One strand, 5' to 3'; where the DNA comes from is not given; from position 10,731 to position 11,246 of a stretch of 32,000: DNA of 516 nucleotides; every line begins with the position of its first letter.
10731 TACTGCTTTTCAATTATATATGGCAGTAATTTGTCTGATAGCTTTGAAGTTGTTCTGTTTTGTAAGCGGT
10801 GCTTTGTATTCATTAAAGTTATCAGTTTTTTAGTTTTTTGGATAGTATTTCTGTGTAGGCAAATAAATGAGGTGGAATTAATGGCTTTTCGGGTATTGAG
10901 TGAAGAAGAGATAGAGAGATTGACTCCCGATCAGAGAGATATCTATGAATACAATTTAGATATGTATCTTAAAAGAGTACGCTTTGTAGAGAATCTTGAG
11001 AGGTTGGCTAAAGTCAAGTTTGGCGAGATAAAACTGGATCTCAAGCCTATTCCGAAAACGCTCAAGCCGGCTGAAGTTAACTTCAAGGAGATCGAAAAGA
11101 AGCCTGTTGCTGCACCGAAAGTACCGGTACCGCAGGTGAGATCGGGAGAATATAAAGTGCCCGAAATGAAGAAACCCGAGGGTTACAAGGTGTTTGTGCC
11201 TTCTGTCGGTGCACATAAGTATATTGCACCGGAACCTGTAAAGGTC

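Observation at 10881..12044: PEVK-like protein built from seven nearly identical 69-bp repeats, translationally coupled to essC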

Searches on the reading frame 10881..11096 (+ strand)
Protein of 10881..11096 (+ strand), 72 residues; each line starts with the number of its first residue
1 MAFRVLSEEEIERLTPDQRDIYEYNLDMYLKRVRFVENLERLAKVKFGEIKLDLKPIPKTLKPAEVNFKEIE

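Call 16: find_homologous_proteins(query=A2, max_evalue=0.01)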
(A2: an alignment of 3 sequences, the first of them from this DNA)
Query A2 (3 sequences): 8 candidates shared short words with the query, none scored E <= 0.01.
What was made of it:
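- Tried and rejected: This is a limit of that index, not evidence of absence (call 16).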

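Call 79: search_solved_structures(query=A6, max_evalue=10, show_alignments=2)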
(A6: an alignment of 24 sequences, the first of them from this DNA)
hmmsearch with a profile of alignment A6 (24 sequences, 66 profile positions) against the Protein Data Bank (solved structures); distinct sequences matched with E-value up to 10: 6.
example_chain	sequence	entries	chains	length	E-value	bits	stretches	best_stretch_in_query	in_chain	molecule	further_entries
9zem_A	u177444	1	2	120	0.011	19.1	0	3-20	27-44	HeliScrew4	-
2lhj_A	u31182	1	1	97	0.067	16.6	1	2-33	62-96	High mobility group protein homolog NHP1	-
7lv8_C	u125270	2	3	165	0.23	14.9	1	4-25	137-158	Histone doublet Beta-Alpha (Alpha)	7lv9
7n8n_B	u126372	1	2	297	0.54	13.7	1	4-25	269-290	Histone H2B-H2A doublet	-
6mky_A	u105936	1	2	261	4.9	10.6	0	24-53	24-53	Protein phosphatase 1 regulatory subunit 7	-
6obn_C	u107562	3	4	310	8.7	9.8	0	24-53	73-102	Protein phosphatase 1 regulatory subunit 7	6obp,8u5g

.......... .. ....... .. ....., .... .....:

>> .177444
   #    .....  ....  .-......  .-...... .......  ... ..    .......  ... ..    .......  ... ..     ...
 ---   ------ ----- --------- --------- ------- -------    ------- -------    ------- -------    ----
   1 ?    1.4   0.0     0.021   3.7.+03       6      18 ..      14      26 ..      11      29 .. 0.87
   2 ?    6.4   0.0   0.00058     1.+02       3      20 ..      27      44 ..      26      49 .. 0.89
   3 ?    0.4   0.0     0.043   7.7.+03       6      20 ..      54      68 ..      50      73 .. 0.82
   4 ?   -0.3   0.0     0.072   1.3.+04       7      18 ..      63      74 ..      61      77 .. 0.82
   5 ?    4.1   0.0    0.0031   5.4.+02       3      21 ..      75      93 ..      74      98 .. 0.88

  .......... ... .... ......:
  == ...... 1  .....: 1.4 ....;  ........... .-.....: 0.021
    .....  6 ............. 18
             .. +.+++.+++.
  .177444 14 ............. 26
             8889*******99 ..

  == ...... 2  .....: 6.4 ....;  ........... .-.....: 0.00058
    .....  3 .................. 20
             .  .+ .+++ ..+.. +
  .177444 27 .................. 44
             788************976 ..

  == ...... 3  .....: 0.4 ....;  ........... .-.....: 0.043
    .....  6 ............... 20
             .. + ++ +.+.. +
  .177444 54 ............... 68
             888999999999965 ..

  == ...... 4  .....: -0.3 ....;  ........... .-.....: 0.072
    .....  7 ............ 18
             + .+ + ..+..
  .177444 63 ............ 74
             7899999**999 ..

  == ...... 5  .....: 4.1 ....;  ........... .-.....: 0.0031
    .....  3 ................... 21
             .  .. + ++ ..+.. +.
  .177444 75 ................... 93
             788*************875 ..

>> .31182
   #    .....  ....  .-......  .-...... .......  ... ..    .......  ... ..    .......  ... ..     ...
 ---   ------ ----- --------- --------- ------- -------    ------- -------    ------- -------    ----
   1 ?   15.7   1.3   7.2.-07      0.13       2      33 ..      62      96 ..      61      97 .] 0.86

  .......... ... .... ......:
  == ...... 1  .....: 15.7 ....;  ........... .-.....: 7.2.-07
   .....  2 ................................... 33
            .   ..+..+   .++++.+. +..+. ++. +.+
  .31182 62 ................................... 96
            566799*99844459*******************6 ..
